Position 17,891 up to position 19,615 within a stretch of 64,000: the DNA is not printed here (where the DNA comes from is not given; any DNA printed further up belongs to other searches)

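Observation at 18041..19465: Stand-alone PBP/β-lactamase-fold hydrolase directly upstream of a TE-less, E-domain-rich NRPS (SurE-like offloading cyclase architecture)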

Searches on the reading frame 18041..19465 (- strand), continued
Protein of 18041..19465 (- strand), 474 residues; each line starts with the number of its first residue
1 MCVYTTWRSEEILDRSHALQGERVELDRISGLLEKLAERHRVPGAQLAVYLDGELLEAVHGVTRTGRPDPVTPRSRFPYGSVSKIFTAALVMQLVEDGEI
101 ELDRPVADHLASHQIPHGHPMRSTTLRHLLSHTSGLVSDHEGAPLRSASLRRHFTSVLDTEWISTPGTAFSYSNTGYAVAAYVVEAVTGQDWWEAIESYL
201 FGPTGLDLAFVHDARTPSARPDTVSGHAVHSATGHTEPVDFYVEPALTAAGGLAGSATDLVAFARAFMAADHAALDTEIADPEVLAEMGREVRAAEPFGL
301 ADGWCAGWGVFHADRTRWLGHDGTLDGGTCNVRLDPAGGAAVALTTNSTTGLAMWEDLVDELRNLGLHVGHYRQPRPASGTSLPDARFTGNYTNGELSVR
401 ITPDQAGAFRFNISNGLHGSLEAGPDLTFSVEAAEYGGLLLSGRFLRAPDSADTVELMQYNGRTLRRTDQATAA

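Call 12: find_homologous_proteins(query=window:18041-19465:-, max_evalue=1e-20)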
Query window:18041-19465:- (474 aa): 290 proteins with E <= 1e-20 among 8000 candidates; the best 120 are listed.
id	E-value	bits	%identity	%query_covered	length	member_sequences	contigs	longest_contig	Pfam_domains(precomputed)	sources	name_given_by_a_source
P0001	0.0e+0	1018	100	95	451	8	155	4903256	PF00144.30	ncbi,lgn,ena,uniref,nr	ncbi:serine hydrolase domain-containing protein [Thermobifida alba]|uniref:serine hydrolase domain-c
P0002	3.9e-196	671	68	94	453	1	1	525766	PF00144.30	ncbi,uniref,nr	ncbi:serine hydrolase domain-containing protein [Nocardiopsis ansamitocini]|uniref:Serine hydrolase 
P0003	4.8e-172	591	61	93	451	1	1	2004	PF00144.30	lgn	-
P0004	2.6e-169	582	62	93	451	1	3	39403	PF00144.30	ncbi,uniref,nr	ncbi:serine hydrolase domain-containing protein [Marinitenerispora sediminis]|uniref:Serine hydrolas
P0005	3.9e-168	578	60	94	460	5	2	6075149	PF00144.30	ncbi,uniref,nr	ncbi:serine hydrolase [Streptomyces sp. SCUT-3]|uniref:serine hydrolase domain-containing protein n=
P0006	3.4e-163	562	60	94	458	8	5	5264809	PF00144.30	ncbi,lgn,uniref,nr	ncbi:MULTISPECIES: serine hydrolase domain-containing protein [Streptomyces]|uniref:Beta-lactamase f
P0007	4.3e-163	562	59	94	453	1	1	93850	PF00144.30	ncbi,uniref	ncbi:serine hydrolase domain-containing protein [Salinactinospora qingdaonensis]|uniref:Serine hydro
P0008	6.6e-163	561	60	93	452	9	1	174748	PF00144.30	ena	-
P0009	7.6e-163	561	60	95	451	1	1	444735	PF00144.30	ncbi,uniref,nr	ncbi:CubicO group peptidase (beta-lactamase class C family) [Haloactinospora alba]|uniref:CubicO gro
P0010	8.7e-163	561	60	94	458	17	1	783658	PF00144.30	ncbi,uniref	ncbi:serine hydrolase domain-containing protein [Streptomyces fradiae]|uniref:serine hydrolase domai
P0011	5.5e-162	558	60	94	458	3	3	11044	PF00144.30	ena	-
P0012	1.0e-161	557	61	93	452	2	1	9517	PF00144.30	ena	-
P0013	1.8e-161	556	60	93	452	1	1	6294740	PF00144.30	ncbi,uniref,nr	ncbi:serine hydrolase [Nocardiopsis sp. YSL2]|uniref:serine hydrolase domain-containing protein n=1 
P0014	1.4e-160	553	60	95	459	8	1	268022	PF00144.30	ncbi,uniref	ncbi:serine hydrolase domain-containing protein [Streptomyces sp. NPDC015232]|uniref:serine hydrolas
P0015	5.1e-159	548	60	92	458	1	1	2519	PF00144.30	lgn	-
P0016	9.9e-158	544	59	93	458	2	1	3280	PF00144.30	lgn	-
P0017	2.8e-157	543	59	93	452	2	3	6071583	PF00144.30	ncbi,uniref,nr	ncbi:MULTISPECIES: serine hydrolase domain-containing protein [Nocardiopsis]|uniref:serine hydrolase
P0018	6.5e-157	541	58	95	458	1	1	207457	PF00144.30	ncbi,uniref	ncbi:serine hydrolase domain-containing protein [Streptomyces sp. NPDC093795]|uniref:serine hydrolas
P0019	5.8e-156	538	57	94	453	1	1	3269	PF00144.30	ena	-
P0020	8.4e-156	538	58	93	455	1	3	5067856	PF00144.30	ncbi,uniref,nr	ncbi:serine hydrolase domain-containing protein [Streptomonospora salina]|uniref:CubicO group peptid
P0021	9.4e-156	538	59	93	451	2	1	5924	PF00144.30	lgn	-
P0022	1.2e-154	534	59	93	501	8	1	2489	PF00144.30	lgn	-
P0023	1.3e-153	530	58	93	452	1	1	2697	PF00144.30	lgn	-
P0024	1.7e-153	530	58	93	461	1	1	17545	PF00144.30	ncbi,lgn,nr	ncbi:MAG: serine hydrolase domain-containing protein [Propionibacteriaceae bacterium]|nr:serine hydr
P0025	4.4e-153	529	58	93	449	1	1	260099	PF00144.30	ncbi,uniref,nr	ncbi:serine hydrolase [Nocardiopsis sp. N85]|uniref:serine hydrolase domain-containing protein n=1 T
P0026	7.1e-153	528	57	93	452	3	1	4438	PF00144.30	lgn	-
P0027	2.9e-150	519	58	93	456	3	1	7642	PF00144.30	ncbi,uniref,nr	ncbi:serine hydrolase domain-containing protein [Nocardiopsis xinjiangensis]|uniref:serine hydrolase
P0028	3.5e-150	519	62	84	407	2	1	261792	PF00144.30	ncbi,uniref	ncbi:serine hydrolase domain-containing protein [Streptomyces enissocaesilis]|uniref:Serine hydrolas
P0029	2.1e-143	497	55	92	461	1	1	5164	PF00144.30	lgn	-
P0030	4.0e-138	479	54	94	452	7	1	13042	PF00144.30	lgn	-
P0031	8.7e-135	468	50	95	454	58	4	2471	PF00144.30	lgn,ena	-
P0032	1.4e-132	461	54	94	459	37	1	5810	PF00144.30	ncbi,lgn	-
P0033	4.5e-130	453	54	94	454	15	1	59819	PF00144.30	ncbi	ncbi:serine hydrolase domain-containing protein [Nocardiopsis sp. NPDC055824]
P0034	6.1e-116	406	51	94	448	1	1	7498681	PF00144.30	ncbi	ncbi:beta-lactamase family protein [Nocardiopsis sp. ARC36]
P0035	9.0e-95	336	42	93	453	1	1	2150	PF00144.30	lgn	-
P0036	9.3e-93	330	43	93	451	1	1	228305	PF00144.30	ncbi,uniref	ncbi:serine hydrolase domain-containing protein [Streptomyces sp. NPDC051567]|uniref:serine hydrolas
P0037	2.4e-92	328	44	93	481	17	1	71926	PF00144.30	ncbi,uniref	ncbi:serine hydrolase domain-containing protein [Streptomyces sp. NPDC002476]|uniref:serine hydrolas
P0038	5.8e-91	324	42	93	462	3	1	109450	PF00144.30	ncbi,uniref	ncbi:serine hydrolase domain-containing protein [Streptomyces sp. NPDC058374]|uniref:serine hydrolas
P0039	2.8e-90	322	43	94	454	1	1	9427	PF00144.30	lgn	-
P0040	4.3e-90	321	40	93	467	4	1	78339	PF00144.30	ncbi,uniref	ncbi:serine hydrolase domain-containing protein [Streptomyces sp. NPDC127033]|uniref:serine hydrolas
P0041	4.7e-89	318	44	94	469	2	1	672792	PF00144.30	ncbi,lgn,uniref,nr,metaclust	ncbi:serine hydrolase [Streptomyces sp. 35G-GA-8]|uniref:DsaJ n=1 Tax=Streptomyces scopuliridis TaxI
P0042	5.6e-89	317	41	95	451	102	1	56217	PF00144.30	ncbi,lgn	ncbi:serine hydrolase domain-containing protein [Streptomyces albidoflavus]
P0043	6.6e-89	317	41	95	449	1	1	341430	PF00144.30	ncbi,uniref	ncbi:serine hydrolase domain-containing protein [Streptomyces sp. NPDC050485]|uniref:serine hydrolas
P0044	8.6e-89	317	44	95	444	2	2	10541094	PF00144.30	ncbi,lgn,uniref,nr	ncbi:serine hydrolase domain-containing protein [Streptomyces sp. 11x1]|uniref:serine hydrolase doma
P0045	8.6e-89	317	42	94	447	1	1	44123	PF00144.30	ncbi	ncbi:serine hydrolase domain-containing protein [Streptomyces sp. NPDC002536]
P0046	1.3e-88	316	41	94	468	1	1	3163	PF00144.30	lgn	-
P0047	5.5e-88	314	42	93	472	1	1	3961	PF00144.30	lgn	-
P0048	2.0e-87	312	42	95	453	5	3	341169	PF00144.30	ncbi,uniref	ncbi:serine hydrolase domain-containing protein [Streptomyces erythrochromogenes]|uniref:serine hydr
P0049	2.0e-87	312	42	94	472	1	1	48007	PF00144.30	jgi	jgi:CubicO group peptidase (beta-lactamase class C family)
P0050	3.5e-87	311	40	92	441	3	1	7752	PF00144.30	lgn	-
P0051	3.5e-87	311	41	92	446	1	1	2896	PF00144.30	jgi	jgi:CubicO group peptidase (beta-lactamase class C family)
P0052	4.0e-87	311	42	93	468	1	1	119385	PF00144.30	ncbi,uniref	ncbi:serine hydrolase domain-containing protein [Streptomyces vinaceus]|uniref:serine hydrolase doma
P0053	6.5e-87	311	42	92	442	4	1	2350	PF00144.30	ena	-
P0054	1.2e-86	310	41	95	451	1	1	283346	PF00144.30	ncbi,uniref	ncbi:serine hydrolase domain-containing protein [Streptomyces sp. NPDC059650]|uniref:serine hydrolas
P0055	2.0e-86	309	40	94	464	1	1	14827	PF00144.30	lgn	-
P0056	3.1e-86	308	42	95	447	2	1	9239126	PF00144.30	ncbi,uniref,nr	ncbi:serine hydrolase domain-containing protein [Streptomyces halobius]|uniref:Beta-lactamase family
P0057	1.2e-85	306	41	94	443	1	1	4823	PF00144.30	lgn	-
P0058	1.2e-85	306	43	93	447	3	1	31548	PF00144.30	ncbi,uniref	ncbi:serine hydrolase domain-containing protein [Streptomyces collinus]|uniref:serine hydrolase doma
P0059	1.2e-85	306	41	95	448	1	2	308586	PF00144.30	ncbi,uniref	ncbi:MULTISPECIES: serine hydrolase domain-containing protein [unclassified Streptomyces]|uniref:ser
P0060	1.8e-85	306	43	93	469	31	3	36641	PF00144.30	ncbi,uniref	ncbi:serine hydrolase domain-containing protein [Streptomyces sp. NPDC059883]|uniref:serine hydrolas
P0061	8.1e-84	300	39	94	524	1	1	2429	PF00144.30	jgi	jgi:CubicO group peptidase (beta-lactamase class C family)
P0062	1.0e-83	300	40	93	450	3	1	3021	PF00144.30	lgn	-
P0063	2.2e-82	296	41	92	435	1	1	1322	PF00144.30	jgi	jgi:CubicO group peptidase (beta-lactamase class C family)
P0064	2.6e-82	295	43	93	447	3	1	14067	PF00144.30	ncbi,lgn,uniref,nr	ncbi:serine hydrolase domain-containing protein [Streptomyces indiaensis]|uniref:serine hydrolase do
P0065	5.0e-82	294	39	93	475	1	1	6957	PF00144.30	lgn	-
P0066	5.3e-82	294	41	92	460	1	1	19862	PF00144.30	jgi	jgi:CubicO group peptidase (beta-lactamase class C family)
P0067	2.0e-81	292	41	92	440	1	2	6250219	PF00144.30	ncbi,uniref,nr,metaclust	ncbi:serine hydrolase domain-containing protein [Micromonospora siamensis]|uniref:CubicO group pepti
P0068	2.3e-81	292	42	96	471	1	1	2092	PF00144.30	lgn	-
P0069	7.5e-81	291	40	94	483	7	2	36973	PF00144.30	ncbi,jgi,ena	-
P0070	1.3e-80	290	38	94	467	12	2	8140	PF00144.30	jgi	jgi:CubicO group peptidase (beta-lactamase class C family)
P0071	1.6e-80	289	40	92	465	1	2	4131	PF00144.30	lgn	-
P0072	2.6e-80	289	41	93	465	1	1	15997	PF00144.30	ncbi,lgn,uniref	ncbi:serine hydrolase domain-containing protein [Streptomyces sp. NPDC097619]|uniref:serine hydrolas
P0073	3.8e-80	288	42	93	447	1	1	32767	PF00144.30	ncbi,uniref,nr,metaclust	ncbi:serine hydrolase domain-containing protein [Streptomyces sp. NRRL S-118]|uniref:serine hydrolas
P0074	4.7e-80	288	40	91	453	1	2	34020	PF00144.30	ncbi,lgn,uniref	ncbi:serine hydrolase domain-containing protein [Streptomyces sp. NPDC003038]|uniref:serine hydrolas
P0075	6.3e-80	288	38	95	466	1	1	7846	PF00144.30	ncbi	ncbi:MAG: serine hydrolase domain-containing protein [Sciscionella sp.]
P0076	7.6e-80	287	39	91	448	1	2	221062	PF00144.30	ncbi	ncbi:serine hydrolase domain-containing protein [Streptomyces sp. NPDC002990]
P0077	1.7e-79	286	42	93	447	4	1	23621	PF00144.30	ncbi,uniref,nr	ncbi:beta-lactamase family protein [Streptomyces sp. PKU-MA01144]|uniref:serine hydrolase domain-con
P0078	1.9e-79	286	41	93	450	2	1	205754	PF00144.30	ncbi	-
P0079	3.7e-79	285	41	94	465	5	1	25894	PF00144.30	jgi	jgi:CubicO group peptidase (beta-lactamase class C family)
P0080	4.4e-79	285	41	94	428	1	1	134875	PF00144.30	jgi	jgi:CubicO group peptidase (beta-lactamase class C family)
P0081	4.5e-79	285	38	94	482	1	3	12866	PF00144.30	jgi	jgi:CubicO group peptidase (beta-lactamase class C family)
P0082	4.9e-79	285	38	97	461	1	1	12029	PF00144.30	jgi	jgi:CubicO group peptidase (beta-lactamase class C family)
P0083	7.6e-79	284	40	93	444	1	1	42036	PF00144.30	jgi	jgi:CubicO group peptidase (beta-lactamase class C family)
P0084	8.3e-79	284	41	91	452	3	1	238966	PF00144.30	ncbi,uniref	ncbi:serine hydrolase domain-containing protein [Amycolatopsis mediterranei]|uniref:serine hydrolase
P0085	3.6e-78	282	41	93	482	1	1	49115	PF00144.30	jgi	jgi:CubicO group peptidase (beta-lactamase class C family)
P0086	4.5e-78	281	39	94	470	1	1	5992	PF00144.30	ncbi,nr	ncbi:MAG TPA: serine hydrolase domain-containing protein, partial [Pseudonocardiaceae bacterium]|nr:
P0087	1.0e-77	280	42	91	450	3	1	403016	PF00144.30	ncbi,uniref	ncbi:serine hydrolase domain-containing protein [Amycolatopsis sp. NPDC051045]|uniref:serine hydrola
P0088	2.1e-77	279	40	94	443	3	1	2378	PF00144.30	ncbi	ncbi:MAG TPA: serine hydrolase domain-containing protein [Pseudonocardiaceae bacterium]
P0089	2.5e-77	279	38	95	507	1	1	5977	PF00144.30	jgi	jgi:CubicO group peptidase (beta-lactamase class C family)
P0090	3.6e-77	278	41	93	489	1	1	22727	PF00144.30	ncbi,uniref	ncbi:serine hydrolase domain-containing protein [Phytohabitans kaempferiae]|uniref:Serine hydrolase 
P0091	7.0e-77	277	42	92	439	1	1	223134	PF00144.30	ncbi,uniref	ncbi:serine hydrolase domain-containing protein [Allokutzneria oryzae]|uniref:Serine hydrolase domai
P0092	7.1e-77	277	40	93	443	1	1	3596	PF00144.30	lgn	-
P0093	7.3e-77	277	39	93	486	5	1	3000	PF00144.30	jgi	jgi:CubicO group peptidase (beta-lactamase class C family)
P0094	1.1e-76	277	57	28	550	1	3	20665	PF00144.30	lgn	-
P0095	1.5e-76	276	39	95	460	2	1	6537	PF00144.30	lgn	-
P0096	1.5e-76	276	42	91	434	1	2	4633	PF00144.30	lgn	-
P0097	1.9e-76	276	44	77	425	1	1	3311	PF00144.30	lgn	-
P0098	2.0e-76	276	39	93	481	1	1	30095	PF00144.30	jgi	jgi:CubicO group peptidase (beta-lactamase class C family)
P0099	2.4e-76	276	40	91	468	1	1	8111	PF00144.30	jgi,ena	jgi:CubicO group peptidase (beta-lactamase class C family)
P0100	4.4e-76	275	41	93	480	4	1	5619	PF00144.30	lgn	-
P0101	6.7e-76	274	39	94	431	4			PF00144.30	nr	nr:beta-lactamase [uncultured bacterium]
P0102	1.3e-75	273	39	92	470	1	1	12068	PF00144.30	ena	-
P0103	1.7e-75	273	40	88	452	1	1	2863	PF00144.30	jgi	jgi:CubicO group peptidase (beta-lactamase class C family)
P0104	1.8e-75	273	39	91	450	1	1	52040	PF00144.30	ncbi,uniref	ncbi:serine hydrolase domain-containing protein [Planosporangium sp. 12N6]|uniref:serine hydrolase d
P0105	2.2e-75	273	39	92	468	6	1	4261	PF00144.30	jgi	jgi:CubicO group peptidase (beta-lactamase class C family)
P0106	4.3e-75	272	39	92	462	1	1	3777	PF00144.30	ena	-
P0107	5.1e-75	271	41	96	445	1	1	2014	PF00144.30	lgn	-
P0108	9.1e-75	271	37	92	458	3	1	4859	PF00144.30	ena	-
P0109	1.0e-74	270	39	92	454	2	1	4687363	PF00144.30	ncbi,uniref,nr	ncbi:serine hydrolase [Catellatospora sp. TT07R-123]|uniref:serine hydrolase domain-containing prote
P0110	1.1e-74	270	39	94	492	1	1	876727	PF00144.30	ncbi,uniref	ncbi:serine hydrolase domain-containing protein [Amycolatopsis sp. lyj-109]|uniref:serine hydrolase 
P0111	1.2e-74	270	39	92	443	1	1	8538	PF00144.30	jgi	jgi:CubicO group peptidase (beta-lactamase class C family)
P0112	1.7e-74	270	40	94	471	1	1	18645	PF00144.30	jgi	jgi:CubicO group peptidase (beta-lactamase class C family)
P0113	4.8e-74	268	40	92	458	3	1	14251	PF00144.30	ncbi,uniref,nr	ncbi:serine hydrolase [Streptomyces sp. 130]|uniref:serine hydrolase domain-containing protein n=1 T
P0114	5.1e-74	268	37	98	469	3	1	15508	PF00144.30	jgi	jgi:CubicO group peptidase (beta-lactamase class C family)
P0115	5.4e-74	268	39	92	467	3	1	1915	PF00144.30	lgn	-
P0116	5.5e-74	268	37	93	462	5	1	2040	PF00144.30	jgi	-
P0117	7.6e-74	267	38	94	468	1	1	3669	PF00144.30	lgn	-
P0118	7.6e-74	267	40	88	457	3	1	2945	PF00144.30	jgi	jgi:CubicO group peptidase (beta-lactamase class C family)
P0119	7.9e-74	267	38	92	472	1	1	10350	PF00144.30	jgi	jgi:CubicO group peptidase (beta-lactamase class C family)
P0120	1.4e-73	267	38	94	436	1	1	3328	PF00144.30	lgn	-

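Call 20: find_encoding_contigs(protein=P0001, flank=10000, max_places=4)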
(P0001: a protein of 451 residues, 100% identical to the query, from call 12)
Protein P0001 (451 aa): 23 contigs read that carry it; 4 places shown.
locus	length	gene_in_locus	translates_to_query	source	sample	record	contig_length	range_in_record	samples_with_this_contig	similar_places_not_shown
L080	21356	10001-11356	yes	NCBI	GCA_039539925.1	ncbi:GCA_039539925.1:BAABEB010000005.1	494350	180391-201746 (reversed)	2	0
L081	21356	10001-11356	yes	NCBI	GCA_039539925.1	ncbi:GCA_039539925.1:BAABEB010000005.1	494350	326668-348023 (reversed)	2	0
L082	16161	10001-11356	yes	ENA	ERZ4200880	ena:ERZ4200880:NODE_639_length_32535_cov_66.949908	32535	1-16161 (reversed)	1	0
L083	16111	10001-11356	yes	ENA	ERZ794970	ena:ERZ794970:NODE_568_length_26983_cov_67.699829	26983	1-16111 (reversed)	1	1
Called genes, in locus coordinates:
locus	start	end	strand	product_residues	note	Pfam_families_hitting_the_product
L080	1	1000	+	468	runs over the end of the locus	PF13347:MFS_2 (faint), PF00083:Sugar_tr, PF07690:MFS_1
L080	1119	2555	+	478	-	PF00083:Sugar_tr, PF07690:MFS_1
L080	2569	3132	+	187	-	PF00440:TetR_N, PF17920:TetR_C_16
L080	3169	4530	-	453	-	PF01565:FAD_binding_4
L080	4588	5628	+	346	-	PF08220:HTH_DeoR (weak), PF08279:HTH_11, PF13280:WYL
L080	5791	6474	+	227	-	PF01965:DJ-1_PfpI, PF17124:ThiJ_like (faint)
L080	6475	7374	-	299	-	PF00126:HTH_1, PF03466:LysR_substrate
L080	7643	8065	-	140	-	-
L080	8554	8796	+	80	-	-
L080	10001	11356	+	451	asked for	PF00144:Beta-lactamase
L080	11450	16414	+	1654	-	-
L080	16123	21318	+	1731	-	PF13193:AMP-binding_C, PF00550:PP-binding, PF00668:Condensation, PF00501:AMP-binding, PF13193:AMP-binding_C, PF00550:PP-binding, PF00668:Condensation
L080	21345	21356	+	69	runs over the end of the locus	PF03621:MbtH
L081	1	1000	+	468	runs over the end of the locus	PF13347:MFS_2 (faint), PF00083:Sugar_tr, PF07690:MFS_1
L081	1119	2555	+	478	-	PF00083:Sugar_tr, PF07690:MFS_1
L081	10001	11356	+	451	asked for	PF00144:Beta-lactamase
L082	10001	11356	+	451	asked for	PF00144:Beta-lactamase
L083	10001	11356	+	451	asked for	PF00144:Beta-lactamase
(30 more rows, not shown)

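Call 28: find_encoding_contigs(protein=P0005, flank=10000, max_places=2)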
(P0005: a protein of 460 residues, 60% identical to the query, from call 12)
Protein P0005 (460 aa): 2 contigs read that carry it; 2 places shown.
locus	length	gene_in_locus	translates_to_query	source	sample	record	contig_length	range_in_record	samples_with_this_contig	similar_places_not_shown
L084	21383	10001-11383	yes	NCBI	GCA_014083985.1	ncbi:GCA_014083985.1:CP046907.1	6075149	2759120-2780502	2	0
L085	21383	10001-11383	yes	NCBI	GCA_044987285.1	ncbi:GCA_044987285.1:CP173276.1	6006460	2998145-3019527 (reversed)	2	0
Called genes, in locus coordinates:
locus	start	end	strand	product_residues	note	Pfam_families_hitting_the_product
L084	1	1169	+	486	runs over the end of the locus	PF00270:DEAD, PF00271:Helicase_C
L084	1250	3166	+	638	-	PF05977:MFS_3 (weak), PF07690:MFS_1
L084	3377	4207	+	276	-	PF13560:HTH_31, PF01381:HTH_3 (weak), PF19054:DUF5753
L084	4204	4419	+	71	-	PF04149:DUF397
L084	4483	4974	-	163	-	PF19561:DUF6083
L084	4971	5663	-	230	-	PF04167:DUF402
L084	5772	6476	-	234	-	PF00072:Response_reg, PF00196:GerE, PF08281:Sigma70_r4_2 (faint)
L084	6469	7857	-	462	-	PF07730:HisKA_3, PF13581:HATPase_c_2, PF02518:HATPase_c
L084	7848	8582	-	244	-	PF01061:ABC2_membrane, PF12698:ABC2_membrane_3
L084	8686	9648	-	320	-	PF02463:SMC_N (faint), PF00005:ABC_tran, PF13304:AAA_21 (faint)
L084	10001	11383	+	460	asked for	PF00144:Beta-lactamase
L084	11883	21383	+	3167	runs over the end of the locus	PF00501:AMP-binding, PF13193:AMP-binding_C, PF00550:PP-binding, PF00668:Condensation, PF00501:AMP-binding, PF13193:AMP-binding_C, PF00550:PP-binding, PF00668:Condensation, +1 more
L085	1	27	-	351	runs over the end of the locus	PF01656:CbiA, PF06564:CBP_BcsQ (weak), PF09140:MipZ (faint), PF13614:AAA_31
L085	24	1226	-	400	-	PF04326:SLFN_AlbA_2, PF13749:HATPase_c_4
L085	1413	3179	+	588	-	PF05977:MFS_3 (weak), PF07690:MFS_1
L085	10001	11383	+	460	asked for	PF00144:Beta-lactamase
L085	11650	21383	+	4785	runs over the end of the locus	-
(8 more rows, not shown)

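Call 37: search_protein_families(library=ncbifam, proteins=[window:18044-19396:-], max_evalue=0.001)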
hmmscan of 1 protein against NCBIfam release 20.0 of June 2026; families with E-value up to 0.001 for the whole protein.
window:18044-19396:- (451 aa): 42 families (the best 25 are shown)
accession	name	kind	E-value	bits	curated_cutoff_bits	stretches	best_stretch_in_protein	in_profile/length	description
NF033085.1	bla_class_C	equivalog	3.7e-18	65.5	415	1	9-250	11-240/356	class C beta-lactamase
NF009622.0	PRK13128.1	equivalog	2.6e-16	59.2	443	1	2-245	5-243/518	D-aminopeptidase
NF052559.1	MthAcHydAcmB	equivalog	1.3e-12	47.2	550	1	12-263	17-287/391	methyl acetate hydrolase AcmB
NF007943.0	PRK10662.1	equivalog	1.8e-12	46.6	266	1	17-252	48-278/380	D-alanyl-D-alanine-carboxypeptidase/endopeptidase AmpH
NF050810.1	blaCHC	exception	8.5e-12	44.6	780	1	13-245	38-257/387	CHC family extended-spectrum class C beta-lactamase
NF033575.1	blaRHO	exception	6.5e-11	41.8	825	1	10-188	36-207/380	RHO family class C beta-lactamase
NF040478.1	blaLAQ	exception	1.8e-10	40.3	850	1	9-189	34-209/380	LAQ family class C beta-lactamase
NF033159.0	blaPAC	exception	3.9e-10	39.1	850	1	10-246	35-258/380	PAC family class C beta-lactamase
NF038069.1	blaIDC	exception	4e-10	39.1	850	1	13-191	49-222/395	IDC family class C beta-lactamase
NF000519.2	blaPDC_var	exception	4.1e-10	39.4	900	1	17-246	49-267/397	PDC variant family class C beta-lactamase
NF041663.1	ampC_Sliq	exception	4.9e-10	38.9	860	1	6-245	28-254/378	cephalosporin-hydrolyzing class C beta-lactamase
NF012173.1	CMY2-MIR-ACT-EC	exception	6.9e-10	38.3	680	1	13-212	39-235/380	CMY2/MIR/ACT/EC family class C beta-lactamase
NF000185.2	BlaEC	exception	7.1e-10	38.4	850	1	11-189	33-206/377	BlaEC family class C beta-lactamase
NF012172.1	FOX-MOX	exception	1.2e-09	37.7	700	1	10-256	37-272/382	FOX/MOX family class C beta-lactamase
NF045671.1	blaPNC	exception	2.5e-09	36.5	750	1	11-243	54-274/401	PNC family class C beta-lactamase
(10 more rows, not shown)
